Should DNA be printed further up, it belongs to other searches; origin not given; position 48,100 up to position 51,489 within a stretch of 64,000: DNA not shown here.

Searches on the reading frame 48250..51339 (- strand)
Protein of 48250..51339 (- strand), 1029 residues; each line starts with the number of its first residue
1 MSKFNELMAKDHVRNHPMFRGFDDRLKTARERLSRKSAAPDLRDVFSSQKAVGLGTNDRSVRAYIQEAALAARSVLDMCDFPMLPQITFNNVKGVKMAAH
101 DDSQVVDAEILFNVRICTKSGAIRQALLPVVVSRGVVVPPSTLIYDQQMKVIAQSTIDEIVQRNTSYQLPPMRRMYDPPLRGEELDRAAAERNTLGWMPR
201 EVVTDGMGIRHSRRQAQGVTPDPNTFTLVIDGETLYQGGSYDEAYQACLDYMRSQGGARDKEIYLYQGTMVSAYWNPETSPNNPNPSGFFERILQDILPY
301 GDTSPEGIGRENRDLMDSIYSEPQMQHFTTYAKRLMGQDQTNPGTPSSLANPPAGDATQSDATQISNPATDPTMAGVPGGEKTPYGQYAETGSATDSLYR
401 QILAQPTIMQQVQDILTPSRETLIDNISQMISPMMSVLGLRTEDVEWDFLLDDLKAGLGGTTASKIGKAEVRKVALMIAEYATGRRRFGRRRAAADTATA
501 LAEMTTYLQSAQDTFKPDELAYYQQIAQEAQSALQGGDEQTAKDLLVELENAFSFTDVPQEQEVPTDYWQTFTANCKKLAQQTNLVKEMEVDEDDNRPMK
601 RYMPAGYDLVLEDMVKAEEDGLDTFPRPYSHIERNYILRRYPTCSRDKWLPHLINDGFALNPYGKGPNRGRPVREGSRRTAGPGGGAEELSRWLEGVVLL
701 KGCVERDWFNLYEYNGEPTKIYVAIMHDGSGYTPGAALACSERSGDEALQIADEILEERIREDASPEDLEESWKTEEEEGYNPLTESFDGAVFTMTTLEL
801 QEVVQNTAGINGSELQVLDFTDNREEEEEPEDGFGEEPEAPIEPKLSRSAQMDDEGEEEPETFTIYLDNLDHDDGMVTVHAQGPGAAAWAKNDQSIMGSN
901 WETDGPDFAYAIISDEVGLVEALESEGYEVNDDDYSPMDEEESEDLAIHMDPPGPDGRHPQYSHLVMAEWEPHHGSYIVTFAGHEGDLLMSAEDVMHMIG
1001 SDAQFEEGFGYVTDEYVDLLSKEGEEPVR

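Call 11: search_protein_families(library=pfam, proteins=[window:48250-51339:-], max_evalue=0.01)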
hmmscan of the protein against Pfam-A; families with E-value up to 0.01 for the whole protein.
window:48250-51339:- (1029 aa): 0 families

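Call 16: search_protein_families(library=phrogs, proteins=[window:48250-51339:-], max_evalue=0.001)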
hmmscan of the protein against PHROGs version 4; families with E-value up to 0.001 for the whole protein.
window:48250-51339:- (1029 aa): 0 families

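Call 45: search_solved_structures(query=window:48250-51339:-, max_evalue=0.1)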
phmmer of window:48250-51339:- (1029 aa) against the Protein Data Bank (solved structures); distinct sequences matched with E-value up to 0.1: 0.
